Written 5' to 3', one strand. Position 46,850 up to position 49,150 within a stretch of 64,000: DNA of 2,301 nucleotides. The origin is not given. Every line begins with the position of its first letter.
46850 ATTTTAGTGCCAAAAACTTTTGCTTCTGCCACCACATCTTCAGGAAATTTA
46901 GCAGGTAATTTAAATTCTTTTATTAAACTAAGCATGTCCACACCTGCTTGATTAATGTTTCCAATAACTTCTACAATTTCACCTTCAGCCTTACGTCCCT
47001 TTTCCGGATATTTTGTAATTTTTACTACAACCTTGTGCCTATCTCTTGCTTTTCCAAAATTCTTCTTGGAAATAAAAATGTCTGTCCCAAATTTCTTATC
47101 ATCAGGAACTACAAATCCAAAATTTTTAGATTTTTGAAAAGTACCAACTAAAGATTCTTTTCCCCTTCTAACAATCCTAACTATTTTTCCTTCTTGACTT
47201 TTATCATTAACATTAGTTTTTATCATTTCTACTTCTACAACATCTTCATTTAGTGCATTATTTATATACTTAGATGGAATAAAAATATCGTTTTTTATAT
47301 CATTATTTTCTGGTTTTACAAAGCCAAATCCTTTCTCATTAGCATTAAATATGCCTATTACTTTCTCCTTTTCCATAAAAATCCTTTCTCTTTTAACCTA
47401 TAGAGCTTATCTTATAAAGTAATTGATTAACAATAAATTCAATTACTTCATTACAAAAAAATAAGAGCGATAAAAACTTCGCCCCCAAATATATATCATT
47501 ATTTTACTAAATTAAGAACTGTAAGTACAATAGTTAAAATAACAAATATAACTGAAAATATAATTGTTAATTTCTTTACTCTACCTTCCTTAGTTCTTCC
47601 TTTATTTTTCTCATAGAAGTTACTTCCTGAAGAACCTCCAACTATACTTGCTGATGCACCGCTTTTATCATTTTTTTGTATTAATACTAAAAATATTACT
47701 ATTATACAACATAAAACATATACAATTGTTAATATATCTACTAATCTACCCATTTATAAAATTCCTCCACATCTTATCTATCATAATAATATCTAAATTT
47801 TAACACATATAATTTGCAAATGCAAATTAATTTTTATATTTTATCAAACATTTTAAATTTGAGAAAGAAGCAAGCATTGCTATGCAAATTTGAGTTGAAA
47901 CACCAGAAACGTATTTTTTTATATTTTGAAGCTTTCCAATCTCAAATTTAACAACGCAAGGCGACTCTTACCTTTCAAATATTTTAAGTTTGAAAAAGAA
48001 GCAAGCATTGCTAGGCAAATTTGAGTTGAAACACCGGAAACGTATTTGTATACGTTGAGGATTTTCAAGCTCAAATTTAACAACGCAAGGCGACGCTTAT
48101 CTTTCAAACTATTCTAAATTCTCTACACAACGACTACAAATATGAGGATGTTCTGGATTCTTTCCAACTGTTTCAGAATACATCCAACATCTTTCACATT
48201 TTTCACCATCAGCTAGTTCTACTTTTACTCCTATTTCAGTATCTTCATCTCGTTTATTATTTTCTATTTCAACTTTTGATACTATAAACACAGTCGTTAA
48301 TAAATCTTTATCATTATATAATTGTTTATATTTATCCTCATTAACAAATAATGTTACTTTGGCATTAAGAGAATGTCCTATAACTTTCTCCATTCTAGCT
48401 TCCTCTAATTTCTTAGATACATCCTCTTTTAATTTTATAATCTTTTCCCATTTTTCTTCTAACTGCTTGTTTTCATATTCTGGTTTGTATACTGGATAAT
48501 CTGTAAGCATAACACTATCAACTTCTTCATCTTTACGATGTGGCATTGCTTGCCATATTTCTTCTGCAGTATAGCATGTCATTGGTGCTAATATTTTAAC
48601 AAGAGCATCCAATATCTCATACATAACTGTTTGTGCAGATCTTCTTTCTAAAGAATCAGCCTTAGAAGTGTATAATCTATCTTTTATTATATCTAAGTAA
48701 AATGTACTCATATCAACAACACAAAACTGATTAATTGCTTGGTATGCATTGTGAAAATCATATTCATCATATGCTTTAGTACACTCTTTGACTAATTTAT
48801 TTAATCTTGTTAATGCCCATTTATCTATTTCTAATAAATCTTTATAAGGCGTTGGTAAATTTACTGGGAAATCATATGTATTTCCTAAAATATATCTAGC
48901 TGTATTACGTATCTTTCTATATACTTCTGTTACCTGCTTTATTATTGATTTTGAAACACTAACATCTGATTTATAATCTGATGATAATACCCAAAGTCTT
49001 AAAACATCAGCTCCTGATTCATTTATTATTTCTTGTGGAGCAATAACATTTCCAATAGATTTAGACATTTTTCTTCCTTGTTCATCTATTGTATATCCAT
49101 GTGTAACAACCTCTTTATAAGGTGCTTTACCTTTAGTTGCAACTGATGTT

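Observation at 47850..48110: Tandem duplication of a roughly 131-bp multi-hairpin element abutting the ileS stop codon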

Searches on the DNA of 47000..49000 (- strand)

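Call 4: search_rna_families(source=window, start=47000, end=49000, threshold=evalue, max_evalue=10, show_alignments=3)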
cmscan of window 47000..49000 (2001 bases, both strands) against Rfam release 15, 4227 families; matches with E-value up to 10: 3.
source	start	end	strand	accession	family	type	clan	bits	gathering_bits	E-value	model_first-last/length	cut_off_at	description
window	47444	47515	-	RF04246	MIR169_8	Gene; miRNA;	CL00098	18.4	107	3.9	32-107/137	no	MIR169_8 microRNA precursor family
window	47398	47470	-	RF00801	mir-280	Gene; miRNA;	-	18.3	70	6.2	1-83/83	no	mir-280 microRNA precursor family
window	48207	48264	-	RF01306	sR52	Gene; snRNA; snoRNA; CD-box;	-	14.5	50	6.1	1-60/60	no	Small nucleolar RNA sR52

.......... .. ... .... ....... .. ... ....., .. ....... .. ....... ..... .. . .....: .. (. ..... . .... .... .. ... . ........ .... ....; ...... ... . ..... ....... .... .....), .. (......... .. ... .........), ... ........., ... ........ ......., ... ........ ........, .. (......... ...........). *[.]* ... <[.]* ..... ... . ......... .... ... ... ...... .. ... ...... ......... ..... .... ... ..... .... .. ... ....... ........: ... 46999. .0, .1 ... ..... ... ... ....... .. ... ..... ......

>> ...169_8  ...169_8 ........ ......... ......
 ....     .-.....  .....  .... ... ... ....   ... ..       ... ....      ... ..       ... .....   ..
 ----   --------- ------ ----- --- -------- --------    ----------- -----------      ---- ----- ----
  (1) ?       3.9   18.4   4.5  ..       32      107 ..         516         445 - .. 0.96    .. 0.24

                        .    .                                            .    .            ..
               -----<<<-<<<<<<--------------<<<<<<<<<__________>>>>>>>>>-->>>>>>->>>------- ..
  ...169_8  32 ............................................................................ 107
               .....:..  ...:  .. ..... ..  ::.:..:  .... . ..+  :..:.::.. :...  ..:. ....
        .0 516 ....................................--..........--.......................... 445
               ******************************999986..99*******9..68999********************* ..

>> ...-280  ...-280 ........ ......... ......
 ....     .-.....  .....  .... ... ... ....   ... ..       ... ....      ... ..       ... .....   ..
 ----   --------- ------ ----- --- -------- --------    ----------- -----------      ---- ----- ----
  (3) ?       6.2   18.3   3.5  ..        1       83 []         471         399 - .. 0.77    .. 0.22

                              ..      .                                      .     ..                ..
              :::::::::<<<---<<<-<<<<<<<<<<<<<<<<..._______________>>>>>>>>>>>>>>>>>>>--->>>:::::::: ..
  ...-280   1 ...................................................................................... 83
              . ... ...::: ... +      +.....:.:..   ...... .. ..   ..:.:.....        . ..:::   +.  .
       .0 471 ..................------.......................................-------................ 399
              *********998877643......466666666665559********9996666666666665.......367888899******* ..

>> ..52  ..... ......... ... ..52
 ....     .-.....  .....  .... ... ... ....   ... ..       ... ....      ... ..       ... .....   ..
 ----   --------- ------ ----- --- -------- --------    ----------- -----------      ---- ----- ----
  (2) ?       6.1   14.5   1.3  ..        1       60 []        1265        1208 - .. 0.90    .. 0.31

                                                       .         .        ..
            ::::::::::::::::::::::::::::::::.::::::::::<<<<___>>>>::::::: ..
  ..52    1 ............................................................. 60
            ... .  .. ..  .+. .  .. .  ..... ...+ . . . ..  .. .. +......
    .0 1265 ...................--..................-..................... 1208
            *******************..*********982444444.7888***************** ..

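Call 34: search_dna_similar(query=window:47844-48107:-, collection=plasmids, mode=distant, max_evalue=0.01)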
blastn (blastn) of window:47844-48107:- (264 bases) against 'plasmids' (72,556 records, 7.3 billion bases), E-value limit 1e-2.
No match.

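Call 35: search_dna_similar(query=window:47844-48107:-, collection=phages, mode=distant, max_evalue=0.01)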
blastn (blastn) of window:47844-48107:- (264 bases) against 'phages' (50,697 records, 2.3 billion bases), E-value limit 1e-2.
No match.

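Call 51: build_rna_model(alignment_id=A3)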
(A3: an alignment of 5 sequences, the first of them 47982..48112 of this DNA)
Model R1 built from alignment A3 (5 sequences, 138 columns); structure: RNAalifold consensus.
model positions 131; base pairs 37; branch points 0; effective number of sequences 2.09; information 0.59 bits per position. Calibrated on 0.2 Mb of random sequence (short: E-values are rough).
structure used (alignment columns):
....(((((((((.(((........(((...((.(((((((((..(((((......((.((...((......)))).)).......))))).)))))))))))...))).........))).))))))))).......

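Call 52: search_with_rna_model(model_id=R1, sources=[window, L005, L006, L007, L008, L009, L010, L011, L012, L013, L014, L052, L053, L054, L055, L056, L057, L058, L015, L017, L018, L020, L022, L024, L026], max_evalue=1)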
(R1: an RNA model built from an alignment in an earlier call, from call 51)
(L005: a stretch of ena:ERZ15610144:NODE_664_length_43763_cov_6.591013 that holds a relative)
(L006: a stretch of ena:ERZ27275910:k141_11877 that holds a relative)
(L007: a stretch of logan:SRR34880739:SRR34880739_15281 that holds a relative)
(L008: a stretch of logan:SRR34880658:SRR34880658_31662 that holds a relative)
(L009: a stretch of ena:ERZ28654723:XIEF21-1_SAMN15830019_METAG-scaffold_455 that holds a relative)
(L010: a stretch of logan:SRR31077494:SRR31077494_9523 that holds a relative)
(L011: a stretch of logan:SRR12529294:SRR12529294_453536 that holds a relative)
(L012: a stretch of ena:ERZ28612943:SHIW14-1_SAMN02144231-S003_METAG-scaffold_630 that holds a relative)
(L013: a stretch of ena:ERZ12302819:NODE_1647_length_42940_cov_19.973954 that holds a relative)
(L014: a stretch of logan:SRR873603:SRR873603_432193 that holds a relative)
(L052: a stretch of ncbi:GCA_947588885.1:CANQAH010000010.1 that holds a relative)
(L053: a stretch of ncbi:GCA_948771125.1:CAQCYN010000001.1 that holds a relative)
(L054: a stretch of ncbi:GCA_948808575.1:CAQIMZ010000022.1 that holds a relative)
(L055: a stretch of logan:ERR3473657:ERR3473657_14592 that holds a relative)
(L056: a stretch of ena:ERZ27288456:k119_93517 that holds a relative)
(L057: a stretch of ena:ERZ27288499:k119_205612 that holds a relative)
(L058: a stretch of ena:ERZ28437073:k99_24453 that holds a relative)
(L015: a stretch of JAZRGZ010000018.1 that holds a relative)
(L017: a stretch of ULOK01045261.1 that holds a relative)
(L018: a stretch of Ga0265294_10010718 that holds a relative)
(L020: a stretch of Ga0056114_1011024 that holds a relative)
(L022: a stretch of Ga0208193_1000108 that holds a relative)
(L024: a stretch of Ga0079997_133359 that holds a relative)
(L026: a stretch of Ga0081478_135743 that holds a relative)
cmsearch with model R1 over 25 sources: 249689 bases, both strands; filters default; matches with E-value up to 1: 19.
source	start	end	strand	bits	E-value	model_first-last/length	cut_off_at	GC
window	47984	48112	-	136.5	8.7e-27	1-131/131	no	0.36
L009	3586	3715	+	123.6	6.1e-24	1-131/131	no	0.38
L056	6155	6285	+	121.7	1.6e-23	1-131/131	no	0.33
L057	3618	3748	+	121.7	1.6e-23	1-131/131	no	0.33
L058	3985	4115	+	121.7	1.6e-23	1-131/131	no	0.33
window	47853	47983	-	121.5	1.8e-23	1-131/131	no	0.31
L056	2497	2625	+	71.8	1.7e-12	1-131/131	no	0.32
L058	327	455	+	71.8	1.7e-12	1-131/131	no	0.32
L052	15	143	+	69.6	5.2e-12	1-131/131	no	0.33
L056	6153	6284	-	38.1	4.8e-05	1-131/131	no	0.33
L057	3616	3747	-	38.1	4.8e-05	1-131/131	no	0.33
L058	3983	4114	-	38.1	4.8e-05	1-131/131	no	0.33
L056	2495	2624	-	37.5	6.5e-05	1-131/131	no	0.32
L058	325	454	-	37.5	6.5e-05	1-131/131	no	0.32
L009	3585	3714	-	32.5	0.00083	1-131/131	no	0.38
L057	1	89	+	32.3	0.00091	41-131/131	5'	0.34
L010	952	992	+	27.3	0.011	1-41/131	3'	0.32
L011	945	985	+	27.3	0.011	1-41/131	3'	0.32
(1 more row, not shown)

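Call 55: search_with_rna_model(model_id=R1, sources=[L059, L060, L061, L062, L063], max_evalue=1)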
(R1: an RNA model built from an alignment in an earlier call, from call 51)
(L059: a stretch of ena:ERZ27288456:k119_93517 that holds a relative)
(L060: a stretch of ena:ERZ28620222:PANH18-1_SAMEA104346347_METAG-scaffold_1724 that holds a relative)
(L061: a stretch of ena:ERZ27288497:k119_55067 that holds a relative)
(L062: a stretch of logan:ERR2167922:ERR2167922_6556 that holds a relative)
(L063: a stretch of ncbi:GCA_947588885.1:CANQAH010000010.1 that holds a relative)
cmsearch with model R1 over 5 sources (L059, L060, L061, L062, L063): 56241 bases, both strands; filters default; matches with E-value up to 1: 8.
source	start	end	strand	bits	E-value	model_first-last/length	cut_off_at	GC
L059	13155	13285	+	121.7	3.6e-24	1-131/131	no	0.33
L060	3564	3694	+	121.7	3.6e-24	1-131/131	no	0.33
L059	9497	9625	+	71.8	3.8e-13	1-131/131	no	0.32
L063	15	143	+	69.6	1.2e-12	1-131/131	no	0.33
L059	13153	13284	-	38.1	1.1e-05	1-131/131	no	0.33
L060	3562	3693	-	38.1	1.1e-05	1-131/131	no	0.33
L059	9495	9624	-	37.5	1.5e-05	1-131/131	no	0.32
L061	1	91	+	37.4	1.6e-05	40-131/131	5'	0.34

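Call 56: search_with_rna_model(model_id=R1, source=window, filters=off, max_evalue=10)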
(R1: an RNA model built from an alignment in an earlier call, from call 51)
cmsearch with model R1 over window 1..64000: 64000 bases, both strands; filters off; matches with E-value up to 10: 30.
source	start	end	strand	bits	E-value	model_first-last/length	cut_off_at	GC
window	47984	48112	-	136.5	2.3e-27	1-131/131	no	0.36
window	47853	47983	-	121.5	4.7e-24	1-131/131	no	0.31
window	47985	48113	+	31.4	0.00036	1-131/131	no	0.36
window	4775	4893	+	19.7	0.14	1-131/131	no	0.3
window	47854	47984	+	19.4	0.17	1-131/131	no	0.31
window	20496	20537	-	16.3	0.78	1-131/131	no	0.17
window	4774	4892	-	16.2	0.84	1-131/131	no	0.3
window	55968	56016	+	15.5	1.2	1-131/131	no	0.22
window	60254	60309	+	15.2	1.4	1-131/131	no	0.21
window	24074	24127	+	14.9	1.7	1-131/131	no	0.28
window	6898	7013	+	14.8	1.7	1-131/131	no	0.34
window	40064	40126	+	14.5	2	1-131/131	no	0.25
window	16138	16175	+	13.8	2.8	1-131/131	no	0.18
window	50915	50955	-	13.6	3.1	1-131/131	no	0.2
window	24078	24121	-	13.4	3.5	1-131/131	no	0.32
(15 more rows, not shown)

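Call 61: search_with_rna_model(model_id=R1, sources=[window, L009, L059, L063], max_evalue=0.000001, make_alignment=true, show_alignments=7)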
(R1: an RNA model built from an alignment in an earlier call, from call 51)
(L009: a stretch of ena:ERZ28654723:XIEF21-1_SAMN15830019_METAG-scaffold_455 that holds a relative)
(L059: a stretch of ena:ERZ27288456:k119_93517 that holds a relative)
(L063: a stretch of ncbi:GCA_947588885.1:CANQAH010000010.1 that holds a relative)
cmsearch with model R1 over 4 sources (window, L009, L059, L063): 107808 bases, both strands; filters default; matches with E-value up to 0.000001: 6.
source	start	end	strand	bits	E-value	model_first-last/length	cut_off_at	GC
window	47984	48112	-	136.5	3.8e-27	1-131/131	no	0.36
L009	3586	3715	+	123.6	2.6e-24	1-131/131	no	0.38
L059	13155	13285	+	121.7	6.9e-24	1-131/131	no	0.33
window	47853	47983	-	121.5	7.8e-24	1-131/131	no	0.31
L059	9497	9625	+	71.8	7.3e-13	1-131/131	no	0.32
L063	15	143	+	69.6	2.2e-12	1-131/131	no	0.33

Alignment A4: 6 matches aligned to the model, 135 columns, each read 5' to 3' on its own strand. Consensus structure (alignment columns), stored with it:
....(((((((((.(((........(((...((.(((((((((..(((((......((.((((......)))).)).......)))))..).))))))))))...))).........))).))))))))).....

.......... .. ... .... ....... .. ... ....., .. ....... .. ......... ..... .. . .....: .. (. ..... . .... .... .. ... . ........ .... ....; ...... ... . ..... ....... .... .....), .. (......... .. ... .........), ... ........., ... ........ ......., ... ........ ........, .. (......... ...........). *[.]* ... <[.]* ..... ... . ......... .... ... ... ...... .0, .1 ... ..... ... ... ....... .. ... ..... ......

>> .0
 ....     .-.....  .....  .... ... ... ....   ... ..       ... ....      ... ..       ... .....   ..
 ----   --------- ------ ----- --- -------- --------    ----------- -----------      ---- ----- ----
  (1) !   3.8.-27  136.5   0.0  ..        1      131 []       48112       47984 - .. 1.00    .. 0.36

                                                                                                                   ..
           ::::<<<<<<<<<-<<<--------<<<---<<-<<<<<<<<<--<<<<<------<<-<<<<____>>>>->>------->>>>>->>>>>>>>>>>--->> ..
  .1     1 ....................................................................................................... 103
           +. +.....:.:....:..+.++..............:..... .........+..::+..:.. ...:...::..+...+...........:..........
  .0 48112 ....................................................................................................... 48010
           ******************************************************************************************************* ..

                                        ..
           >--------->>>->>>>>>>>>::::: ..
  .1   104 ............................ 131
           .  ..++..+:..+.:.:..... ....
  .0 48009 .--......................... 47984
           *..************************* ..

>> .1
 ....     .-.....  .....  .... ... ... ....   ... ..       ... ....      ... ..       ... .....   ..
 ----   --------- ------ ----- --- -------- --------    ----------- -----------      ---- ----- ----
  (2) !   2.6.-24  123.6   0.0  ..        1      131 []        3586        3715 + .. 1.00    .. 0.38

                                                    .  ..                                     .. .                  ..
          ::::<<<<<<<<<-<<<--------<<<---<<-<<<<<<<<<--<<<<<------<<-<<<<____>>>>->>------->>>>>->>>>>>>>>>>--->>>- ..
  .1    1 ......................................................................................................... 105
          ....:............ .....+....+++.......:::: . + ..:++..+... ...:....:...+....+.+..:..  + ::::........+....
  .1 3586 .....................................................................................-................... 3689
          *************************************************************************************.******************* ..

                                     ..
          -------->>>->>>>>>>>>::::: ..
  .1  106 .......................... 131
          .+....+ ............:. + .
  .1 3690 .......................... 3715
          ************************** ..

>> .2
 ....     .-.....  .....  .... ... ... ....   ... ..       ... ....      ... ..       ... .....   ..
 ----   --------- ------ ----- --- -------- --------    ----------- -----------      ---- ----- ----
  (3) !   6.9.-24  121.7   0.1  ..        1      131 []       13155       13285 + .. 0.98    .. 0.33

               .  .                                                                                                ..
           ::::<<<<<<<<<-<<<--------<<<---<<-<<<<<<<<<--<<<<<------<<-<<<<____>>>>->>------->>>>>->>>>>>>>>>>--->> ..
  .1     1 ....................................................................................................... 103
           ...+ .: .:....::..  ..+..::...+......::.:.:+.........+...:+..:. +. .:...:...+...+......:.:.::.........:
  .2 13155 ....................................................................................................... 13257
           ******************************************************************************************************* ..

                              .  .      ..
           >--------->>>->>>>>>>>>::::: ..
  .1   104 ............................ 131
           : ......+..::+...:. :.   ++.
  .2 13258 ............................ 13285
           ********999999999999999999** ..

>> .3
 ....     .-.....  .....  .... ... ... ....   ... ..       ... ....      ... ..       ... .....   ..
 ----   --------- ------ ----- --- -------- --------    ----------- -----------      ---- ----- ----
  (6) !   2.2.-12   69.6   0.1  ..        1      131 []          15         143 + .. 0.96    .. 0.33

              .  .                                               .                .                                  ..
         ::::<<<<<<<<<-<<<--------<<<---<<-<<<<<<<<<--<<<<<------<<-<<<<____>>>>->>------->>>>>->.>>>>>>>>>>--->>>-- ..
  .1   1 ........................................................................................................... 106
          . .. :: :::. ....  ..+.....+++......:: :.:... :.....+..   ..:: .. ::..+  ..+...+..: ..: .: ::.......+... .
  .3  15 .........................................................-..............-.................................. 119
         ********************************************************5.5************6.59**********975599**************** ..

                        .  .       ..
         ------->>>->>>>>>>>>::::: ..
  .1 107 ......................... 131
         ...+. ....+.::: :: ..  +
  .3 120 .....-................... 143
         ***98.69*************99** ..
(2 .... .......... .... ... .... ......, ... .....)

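Call 66: search_with_rna_model(model_id=R1, sources=[L064, L065, L066, L067], max_evalue=1)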
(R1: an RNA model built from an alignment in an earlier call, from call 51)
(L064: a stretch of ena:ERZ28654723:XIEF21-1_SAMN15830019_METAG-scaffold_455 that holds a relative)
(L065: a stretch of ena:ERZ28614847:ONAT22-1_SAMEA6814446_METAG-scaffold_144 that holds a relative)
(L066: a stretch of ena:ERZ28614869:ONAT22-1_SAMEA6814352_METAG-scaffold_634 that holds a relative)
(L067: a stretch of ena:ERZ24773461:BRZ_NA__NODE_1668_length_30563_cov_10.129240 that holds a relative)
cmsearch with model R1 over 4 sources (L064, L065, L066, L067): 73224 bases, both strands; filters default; matches with E-value up to 1: 5.
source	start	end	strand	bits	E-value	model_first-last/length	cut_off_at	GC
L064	3586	3715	+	123.6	1.8e-24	1-131/131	no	0.38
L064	3585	3714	-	32.5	0.00024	1-131/131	no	0.38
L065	14685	14778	+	18.4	0.31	1-131/131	no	0.28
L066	14685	14778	+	16.6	0.77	1-131/131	no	0.29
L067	6064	6157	+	16.6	0.77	1-131/131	no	0.29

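Call 71: build_rna_model(alignment_id=A4)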
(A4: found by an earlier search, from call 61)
Model R2 built from alignment A4 (6 sequences, 135 columns); structure: stored with the alignment.
model positions 131; base pairs 37; branch points 0; effective number of sequences 2.22; information 0.59 bits per position. Calibrated on 0.2 Mb of random sequence (short: E-values are rough).
structure used (alignment columns):
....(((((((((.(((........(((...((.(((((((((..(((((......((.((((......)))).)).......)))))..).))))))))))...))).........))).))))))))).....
